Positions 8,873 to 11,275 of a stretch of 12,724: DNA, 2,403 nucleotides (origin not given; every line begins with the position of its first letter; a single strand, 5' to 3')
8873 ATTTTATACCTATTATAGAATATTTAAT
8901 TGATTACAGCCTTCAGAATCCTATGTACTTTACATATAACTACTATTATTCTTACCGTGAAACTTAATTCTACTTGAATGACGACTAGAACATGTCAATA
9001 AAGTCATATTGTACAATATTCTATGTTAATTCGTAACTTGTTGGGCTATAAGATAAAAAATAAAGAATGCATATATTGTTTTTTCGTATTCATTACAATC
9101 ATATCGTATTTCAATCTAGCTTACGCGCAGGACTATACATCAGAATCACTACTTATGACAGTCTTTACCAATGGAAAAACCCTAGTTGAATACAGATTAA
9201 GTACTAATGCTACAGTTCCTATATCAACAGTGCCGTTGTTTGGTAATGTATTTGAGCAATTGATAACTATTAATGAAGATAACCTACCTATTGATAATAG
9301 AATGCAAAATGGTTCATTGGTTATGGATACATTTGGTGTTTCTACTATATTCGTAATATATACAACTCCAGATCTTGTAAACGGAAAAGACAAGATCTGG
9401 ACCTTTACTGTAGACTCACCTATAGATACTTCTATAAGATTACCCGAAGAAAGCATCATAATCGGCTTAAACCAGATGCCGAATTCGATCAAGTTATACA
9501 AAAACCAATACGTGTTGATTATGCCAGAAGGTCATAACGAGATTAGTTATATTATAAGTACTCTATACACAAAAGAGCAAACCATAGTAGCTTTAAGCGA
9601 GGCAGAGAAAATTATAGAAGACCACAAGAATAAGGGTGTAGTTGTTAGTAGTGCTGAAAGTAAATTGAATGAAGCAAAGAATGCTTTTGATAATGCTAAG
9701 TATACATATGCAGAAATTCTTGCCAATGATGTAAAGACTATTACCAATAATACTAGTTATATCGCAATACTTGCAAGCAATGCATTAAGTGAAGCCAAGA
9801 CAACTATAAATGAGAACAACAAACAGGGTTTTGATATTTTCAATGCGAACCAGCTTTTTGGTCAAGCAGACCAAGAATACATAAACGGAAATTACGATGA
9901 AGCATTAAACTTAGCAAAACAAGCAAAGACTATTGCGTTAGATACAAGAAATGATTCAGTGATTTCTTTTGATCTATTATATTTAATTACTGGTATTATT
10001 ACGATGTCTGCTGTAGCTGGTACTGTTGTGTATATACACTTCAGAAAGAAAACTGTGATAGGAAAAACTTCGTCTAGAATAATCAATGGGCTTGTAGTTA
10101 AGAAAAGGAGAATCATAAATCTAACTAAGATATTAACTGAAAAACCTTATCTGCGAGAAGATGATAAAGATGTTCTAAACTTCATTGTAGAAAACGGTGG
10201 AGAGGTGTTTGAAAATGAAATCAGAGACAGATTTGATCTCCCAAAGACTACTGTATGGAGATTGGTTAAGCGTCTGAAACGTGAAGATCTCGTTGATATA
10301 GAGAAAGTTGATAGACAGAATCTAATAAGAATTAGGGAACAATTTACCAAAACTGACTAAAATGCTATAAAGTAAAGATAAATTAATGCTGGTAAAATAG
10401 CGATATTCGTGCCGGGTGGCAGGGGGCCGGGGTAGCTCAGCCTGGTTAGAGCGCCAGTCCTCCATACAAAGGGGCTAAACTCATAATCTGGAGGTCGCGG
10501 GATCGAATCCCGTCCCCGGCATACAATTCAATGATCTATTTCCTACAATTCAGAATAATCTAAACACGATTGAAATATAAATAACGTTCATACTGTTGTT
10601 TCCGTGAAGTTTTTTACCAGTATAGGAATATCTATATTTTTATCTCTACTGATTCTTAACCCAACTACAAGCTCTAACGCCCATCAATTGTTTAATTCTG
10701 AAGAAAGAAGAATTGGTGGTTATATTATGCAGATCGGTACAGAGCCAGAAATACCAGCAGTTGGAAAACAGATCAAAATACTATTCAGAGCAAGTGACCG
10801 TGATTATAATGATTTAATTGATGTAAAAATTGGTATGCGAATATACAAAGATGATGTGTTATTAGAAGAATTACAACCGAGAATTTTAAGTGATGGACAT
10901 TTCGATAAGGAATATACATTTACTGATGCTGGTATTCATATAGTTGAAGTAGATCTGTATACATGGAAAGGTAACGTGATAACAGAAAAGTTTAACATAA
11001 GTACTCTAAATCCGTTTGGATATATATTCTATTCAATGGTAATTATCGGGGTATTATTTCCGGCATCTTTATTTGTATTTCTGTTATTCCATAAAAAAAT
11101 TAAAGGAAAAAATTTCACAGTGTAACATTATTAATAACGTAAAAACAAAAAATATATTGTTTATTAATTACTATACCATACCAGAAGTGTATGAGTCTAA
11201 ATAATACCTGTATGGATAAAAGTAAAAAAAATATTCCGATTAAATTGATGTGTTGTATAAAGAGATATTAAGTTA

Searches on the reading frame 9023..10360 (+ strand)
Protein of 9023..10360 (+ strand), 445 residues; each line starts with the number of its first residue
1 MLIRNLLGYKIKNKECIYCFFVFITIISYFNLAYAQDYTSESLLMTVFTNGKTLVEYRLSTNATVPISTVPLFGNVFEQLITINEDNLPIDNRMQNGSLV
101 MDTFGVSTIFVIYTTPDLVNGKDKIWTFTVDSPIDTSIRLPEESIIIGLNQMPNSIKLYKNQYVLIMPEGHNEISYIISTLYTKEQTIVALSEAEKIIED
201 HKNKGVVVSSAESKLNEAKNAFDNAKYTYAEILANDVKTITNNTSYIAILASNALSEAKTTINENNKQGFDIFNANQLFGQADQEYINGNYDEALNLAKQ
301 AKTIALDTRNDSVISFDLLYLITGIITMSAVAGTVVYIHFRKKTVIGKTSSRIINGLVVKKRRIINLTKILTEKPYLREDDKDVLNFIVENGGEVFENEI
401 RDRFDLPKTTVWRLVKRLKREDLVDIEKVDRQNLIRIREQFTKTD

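Call 3: search_protein_families(library=ncbifam, proteins=[window:9023-10360:+], max_evalue=1)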
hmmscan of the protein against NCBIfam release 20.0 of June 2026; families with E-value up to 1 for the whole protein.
window:9023-10360:+ (445 aa): 4 families
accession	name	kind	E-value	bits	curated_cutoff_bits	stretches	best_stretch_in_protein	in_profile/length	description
NF040939.2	trans_reg_lrs14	equivalog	0.00027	20.9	90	1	366-433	8-75/103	Lrs14 family HTH-type transcriptional regulator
NF053606.1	Sta1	subfamily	0.002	18.2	80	1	376-432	17-72/100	Sta1 family transcriptional regulator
NF052674.1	SAXB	equivalog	0.0033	17.8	95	1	250-305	37-92/111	SoxAX-binding protein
NF038027.1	TssQ_fam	subfamily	0.12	12.9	65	0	275-316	6-47/100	TssQ family T6SS-associated lipoprotein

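Call 4: search_protein_families(library=pfam, proteins=[window:9023-10360:+], max_evalue=1)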
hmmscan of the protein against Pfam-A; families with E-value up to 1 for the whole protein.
window:9023-10360:+ (445 aa): 9 families
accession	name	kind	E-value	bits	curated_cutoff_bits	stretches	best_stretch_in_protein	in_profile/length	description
PF24034.1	DUF7343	-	2.7e-08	34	27.6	1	378-437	2-61/62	Domain of unknown function (DUF7343)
PF12802.13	MarR_2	-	3.8e-06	27.4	27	1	383-429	9-55/61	MarR family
PF13463.12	HTH_27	-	0.00046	20.8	22.2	1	384-428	8-50/68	Winged helix DNA-binding domain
PF13412.12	HTH_24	-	0.0012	18.8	21.9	1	381-424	5-47/48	Winged helix-turn-helix DNA-binding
PF01978.25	TrmB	-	0.0096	16.2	25.6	1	377-430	6-58/68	Sugar-specific transcriptional regulator TrmB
PF09339.16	HTH_IclR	-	0.028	14.6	22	1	384-424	8-48/52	IclR helix-turn-helix domain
PF02255.21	PTS_IIA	-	0.067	13.7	27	1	208-262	29-83/94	PTS system, Lactose/Cellobiose specific IIA subunit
PF14346.11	DUF4398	-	0.19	12.7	27.9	0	251-302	6-56/78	Domain of unknown function (DUF4398)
PF08590.15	DUF1771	-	0.33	11.7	28.7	1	275-303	15-43/64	Domain of unknown function (DUF1771)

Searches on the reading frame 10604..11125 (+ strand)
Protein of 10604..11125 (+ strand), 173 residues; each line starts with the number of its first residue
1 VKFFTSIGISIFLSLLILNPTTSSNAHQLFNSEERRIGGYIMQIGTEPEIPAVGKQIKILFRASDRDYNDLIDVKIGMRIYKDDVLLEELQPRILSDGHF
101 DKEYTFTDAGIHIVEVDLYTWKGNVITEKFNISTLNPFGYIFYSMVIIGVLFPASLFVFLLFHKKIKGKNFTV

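Call 3: search_protein_families(library=ncbifam, proteins=[window:10604-11125:+], max_evalue=1)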
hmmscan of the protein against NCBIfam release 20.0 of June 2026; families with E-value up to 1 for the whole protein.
window:10604-11125:+ (173 aa): 0 families

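Call 4: search_protein_families(library=pfam, proteins=[window:10604-11125:+], max_evalue=1)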
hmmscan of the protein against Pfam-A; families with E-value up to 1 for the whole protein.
window:10604-11125:+ (173 aa): 0 families

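Call 73: search_protein_representatives(protein=window:10604-11122:+)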
Query: 173 residues. Proteins with E-value up to 0.001 (for the whole library): 74; up to 1e-10: 28; up to 1e-30: 6. The best 74 are listed.
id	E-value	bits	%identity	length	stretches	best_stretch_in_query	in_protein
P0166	2.5e-56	206.8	97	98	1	42-139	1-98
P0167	1.8e-54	200.7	53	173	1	1-170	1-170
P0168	3.8e-42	160.6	97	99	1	97-173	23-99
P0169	4.8e-42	160.3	48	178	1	7-167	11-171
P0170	2.7e-35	138.3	42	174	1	7-169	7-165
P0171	5.0e-32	127.7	41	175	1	18-167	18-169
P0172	1.4e-26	109.9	42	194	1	3-161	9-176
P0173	1.1e-24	103.8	41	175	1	22-156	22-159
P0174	6.4e-20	88.3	32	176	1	7-164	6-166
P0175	1.4e-19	87.2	36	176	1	11-159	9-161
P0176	1.8e-19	86.8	34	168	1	14-170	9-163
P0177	7.6e-19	84.8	37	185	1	10-164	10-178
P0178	2.0e-17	80.2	33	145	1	29-160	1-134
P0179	3.8e-16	76.0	36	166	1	9-121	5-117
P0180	4.5e-16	75.8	34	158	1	15-127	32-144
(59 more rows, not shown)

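Call 80: find_encoding_contigs(protein=P0169, flank=10000, max_places=4)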
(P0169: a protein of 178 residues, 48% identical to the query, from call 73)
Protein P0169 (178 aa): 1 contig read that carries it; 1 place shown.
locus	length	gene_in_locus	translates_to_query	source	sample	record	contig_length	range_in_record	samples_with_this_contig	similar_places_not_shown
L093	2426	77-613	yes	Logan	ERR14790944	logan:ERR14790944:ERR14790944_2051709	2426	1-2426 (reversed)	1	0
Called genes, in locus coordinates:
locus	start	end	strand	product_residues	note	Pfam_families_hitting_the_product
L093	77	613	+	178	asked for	-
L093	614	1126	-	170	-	PF02628:COX15-CtaA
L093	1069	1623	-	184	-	PF00127:Copper-bind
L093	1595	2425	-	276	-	?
